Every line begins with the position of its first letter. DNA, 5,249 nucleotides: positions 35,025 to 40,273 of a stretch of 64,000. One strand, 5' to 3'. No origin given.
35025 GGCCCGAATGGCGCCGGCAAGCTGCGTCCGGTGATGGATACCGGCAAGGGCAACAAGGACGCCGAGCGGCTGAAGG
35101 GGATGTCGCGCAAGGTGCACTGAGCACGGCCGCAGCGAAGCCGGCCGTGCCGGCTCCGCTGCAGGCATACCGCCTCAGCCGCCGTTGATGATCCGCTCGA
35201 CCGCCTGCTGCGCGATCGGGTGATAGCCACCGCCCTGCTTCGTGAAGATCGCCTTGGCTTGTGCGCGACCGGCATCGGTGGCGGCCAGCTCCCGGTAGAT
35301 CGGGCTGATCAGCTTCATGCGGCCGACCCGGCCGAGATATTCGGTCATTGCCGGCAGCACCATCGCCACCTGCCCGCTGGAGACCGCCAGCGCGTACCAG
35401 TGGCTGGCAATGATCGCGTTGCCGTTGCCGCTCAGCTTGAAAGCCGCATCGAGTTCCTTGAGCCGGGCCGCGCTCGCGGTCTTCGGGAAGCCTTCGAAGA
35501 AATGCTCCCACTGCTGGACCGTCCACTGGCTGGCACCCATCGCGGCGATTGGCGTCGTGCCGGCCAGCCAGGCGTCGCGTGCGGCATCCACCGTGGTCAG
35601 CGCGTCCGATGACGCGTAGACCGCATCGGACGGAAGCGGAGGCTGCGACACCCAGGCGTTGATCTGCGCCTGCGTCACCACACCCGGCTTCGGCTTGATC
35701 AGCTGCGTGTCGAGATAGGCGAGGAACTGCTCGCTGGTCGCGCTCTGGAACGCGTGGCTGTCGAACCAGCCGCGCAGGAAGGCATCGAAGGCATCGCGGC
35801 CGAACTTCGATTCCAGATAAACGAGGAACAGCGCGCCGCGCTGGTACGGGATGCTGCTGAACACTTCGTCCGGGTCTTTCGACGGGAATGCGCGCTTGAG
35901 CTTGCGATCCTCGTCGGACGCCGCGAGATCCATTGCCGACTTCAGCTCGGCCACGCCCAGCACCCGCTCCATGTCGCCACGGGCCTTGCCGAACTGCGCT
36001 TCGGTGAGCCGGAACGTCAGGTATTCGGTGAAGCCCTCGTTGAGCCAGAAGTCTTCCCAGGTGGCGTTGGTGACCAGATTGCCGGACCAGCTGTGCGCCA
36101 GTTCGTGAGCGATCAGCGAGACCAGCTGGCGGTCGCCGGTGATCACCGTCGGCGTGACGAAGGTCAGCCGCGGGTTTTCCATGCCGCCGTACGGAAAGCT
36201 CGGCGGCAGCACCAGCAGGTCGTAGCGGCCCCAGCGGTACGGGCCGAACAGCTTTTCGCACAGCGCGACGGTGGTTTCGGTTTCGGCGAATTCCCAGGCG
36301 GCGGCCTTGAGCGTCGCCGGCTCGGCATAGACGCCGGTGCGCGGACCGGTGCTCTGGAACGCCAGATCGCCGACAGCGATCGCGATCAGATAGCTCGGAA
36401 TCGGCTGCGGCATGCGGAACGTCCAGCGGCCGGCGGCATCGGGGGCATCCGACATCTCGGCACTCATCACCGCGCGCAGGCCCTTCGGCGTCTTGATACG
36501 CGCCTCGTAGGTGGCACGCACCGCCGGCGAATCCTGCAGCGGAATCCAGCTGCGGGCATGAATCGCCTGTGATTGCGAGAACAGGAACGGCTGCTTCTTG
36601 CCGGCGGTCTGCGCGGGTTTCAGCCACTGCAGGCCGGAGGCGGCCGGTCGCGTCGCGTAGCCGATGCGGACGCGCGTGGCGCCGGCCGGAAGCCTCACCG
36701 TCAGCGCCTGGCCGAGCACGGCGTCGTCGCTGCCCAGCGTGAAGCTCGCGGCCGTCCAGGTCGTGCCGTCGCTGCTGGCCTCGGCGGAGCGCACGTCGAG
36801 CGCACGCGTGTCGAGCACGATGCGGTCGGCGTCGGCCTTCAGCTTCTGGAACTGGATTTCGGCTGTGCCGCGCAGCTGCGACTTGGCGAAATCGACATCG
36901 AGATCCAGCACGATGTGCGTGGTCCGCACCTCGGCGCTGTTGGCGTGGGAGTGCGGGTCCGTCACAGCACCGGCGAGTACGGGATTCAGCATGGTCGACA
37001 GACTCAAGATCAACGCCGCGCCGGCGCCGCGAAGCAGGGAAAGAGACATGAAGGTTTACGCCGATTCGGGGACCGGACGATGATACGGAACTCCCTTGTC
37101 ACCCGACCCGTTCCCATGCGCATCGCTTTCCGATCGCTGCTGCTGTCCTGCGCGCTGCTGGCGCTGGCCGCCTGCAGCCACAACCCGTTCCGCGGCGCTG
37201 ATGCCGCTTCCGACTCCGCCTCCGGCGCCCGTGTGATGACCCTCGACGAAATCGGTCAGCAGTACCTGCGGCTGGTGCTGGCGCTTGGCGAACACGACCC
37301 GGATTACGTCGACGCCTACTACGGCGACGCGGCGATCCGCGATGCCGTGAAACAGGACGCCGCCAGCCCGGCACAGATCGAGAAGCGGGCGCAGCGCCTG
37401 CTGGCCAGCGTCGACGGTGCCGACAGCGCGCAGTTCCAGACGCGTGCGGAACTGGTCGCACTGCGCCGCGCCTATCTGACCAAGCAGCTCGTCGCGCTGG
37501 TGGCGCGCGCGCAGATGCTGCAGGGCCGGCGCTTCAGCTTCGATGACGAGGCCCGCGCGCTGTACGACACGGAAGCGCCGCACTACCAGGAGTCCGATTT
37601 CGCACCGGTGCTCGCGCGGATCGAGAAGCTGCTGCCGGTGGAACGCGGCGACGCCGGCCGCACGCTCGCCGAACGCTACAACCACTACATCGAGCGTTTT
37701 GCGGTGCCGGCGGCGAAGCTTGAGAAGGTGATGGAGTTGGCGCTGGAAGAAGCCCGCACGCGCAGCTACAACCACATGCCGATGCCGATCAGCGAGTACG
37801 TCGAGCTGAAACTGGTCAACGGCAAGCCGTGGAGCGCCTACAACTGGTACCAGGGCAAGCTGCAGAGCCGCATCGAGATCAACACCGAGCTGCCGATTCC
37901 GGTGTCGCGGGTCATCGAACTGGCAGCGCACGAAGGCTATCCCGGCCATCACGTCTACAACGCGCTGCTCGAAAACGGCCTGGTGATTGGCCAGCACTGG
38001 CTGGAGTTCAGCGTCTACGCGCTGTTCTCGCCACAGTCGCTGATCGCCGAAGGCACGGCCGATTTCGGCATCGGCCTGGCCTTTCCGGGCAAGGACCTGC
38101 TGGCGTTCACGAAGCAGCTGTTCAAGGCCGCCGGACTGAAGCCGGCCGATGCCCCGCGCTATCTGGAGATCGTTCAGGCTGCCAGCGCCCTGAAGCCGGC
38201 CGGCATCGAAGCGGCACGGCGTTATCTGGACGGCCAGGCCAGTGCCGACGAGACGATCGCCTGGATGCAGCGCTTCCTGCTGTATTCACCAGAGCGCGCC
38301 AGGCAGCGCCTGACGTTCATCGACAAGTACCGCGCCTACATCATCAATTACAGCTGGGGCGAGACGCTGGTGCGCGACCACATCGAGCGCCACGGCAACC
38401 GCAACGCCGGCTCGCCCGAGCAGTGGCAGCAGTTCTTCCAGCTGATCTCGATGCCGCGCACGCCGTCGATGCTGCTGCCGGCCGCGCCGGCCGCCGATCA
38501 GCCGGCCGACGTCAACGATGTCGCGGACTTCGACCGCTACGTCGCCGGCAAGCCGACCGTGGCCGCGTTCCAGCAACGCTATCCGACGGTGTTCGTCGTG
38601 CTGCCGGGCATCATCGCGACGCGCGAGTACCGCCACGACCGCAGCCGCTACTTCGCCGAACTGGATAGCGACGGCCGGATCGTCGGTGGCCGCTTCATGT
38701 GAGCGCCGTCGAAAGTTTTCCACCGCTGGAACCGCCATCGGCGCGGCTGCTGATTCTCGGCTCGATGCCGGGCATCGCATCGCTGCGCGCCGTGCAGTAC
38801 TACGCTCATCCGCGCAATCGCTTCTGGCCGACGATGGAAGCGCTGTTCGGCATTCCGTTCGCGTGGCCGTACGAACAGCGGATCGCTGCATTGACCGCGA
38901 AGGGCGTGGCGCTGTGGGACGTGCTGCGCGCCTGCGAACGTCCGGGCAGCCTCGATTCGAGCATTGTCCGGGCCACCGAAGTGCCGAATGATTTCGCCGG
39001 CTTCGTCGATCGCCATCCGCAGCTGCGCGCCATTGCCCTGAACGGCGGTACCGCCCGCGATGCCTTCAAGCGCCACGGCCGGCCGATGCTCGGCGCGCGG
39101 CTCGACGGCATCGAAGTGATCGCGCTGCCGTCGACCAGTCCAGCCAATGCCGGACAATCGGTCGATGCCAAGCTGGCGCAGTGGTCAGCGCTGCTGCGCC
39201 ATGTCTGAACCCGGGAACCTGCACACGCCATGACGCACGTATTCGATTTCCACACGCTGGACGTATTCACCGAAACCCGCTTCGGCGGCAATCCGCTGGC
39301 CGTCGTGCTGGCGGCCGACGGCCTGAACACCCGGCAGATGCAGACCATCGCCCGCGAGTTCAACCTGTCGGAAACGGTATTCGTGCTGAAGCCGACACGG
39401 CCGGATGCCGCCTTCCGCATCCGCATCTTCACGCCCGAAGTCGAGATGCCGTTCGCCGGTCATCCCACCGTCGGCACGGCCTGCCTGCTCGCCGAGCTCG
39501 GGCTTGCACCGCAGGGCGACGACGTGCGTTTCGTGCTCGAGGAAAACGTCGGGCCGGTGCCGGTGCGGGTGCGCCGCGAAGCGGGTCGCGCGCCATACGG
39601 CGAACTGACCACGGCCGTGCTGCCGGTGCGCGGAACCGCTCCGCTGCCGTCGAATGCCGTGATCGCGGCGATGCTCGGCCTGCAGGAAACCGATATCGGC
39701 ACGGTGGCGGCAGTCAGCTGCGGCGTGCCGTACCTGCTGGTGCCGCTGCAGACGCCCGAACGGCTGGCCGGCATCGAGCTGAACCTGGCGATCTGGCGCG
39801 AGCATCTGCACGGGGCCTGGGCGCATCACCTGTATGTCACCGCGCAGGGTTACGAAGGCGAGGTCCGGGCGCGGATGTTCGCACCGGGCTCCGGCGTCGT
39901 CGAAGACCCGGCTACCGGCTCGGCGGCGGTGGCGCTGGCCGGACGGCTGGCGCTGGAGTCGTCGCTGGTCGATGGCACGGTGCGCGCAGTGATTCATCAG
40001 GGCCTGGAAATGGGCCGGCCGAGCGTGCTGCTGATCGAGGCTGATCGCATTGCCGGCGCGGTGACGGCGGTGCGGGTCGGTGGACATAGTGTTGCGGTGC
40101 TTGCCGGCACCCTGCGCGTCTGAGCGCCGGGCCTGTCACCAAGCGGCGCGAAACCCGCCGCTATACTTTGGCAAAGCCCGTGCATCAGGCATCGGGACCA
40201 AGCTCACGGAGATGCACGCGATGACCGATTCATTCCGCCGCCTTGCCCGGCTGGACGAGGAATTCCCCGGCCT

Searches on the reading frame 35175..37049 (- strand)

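Call 65: search_protein_families(library=pfam, proteins=[window:35175-37049:-], max_evalue=0.00001)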
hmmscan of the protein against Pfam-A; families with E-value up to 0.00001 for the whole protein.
window:35175-37049:- (624 aa): 3 families
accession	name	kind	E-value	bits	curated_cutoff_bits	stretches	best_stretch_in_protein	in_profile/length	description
PF01433.26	Peptidase_M1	-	5.5e-46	157.3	27.7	1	262-448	11-205/218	Peptidase family M1 domain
PF09127.17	Leuk-A4-hydro_C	-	8.6e-22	77.8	27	1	509-620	1-111/112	Leukotriene A4 hydrolase, C-terminal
PF17900.6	Peptidase_M1_N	-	6.5e-18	65.9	25.8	1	45-221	4-186/186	Peptidase M1 N-terminal domain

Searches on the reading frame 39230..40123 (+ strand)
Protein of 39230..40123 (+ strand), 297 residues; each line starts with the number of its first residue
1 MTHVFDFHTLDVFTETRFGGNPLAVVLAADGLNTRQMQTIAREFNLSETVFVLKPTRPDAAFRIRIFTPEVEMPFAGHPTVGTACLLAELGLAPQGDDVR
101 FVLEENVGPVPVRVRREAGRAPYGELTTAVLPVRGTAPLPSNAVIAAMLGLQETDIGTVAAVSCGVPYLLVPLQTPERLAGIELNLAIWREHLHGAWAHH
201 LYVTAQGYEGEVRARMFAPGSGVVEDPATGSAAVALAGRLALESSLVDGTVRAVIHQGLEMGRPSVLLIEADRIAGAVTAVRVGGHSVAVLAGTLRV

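Call 65: search_protein_families(library=pfam, proteins=[window:39230-40123:+], max_evalue=0.00001)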
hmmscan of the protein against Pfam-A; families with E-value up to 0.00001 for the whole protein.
window:39230-40123:+ (297 aa): 1 family
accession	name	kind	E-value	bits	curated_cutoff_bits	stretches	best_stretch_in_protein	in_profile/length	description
PF02567.21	PhzC-PhzF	-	7.1e-66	223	27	1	10-293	1-281/281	Phenazine biosynthesis-like protein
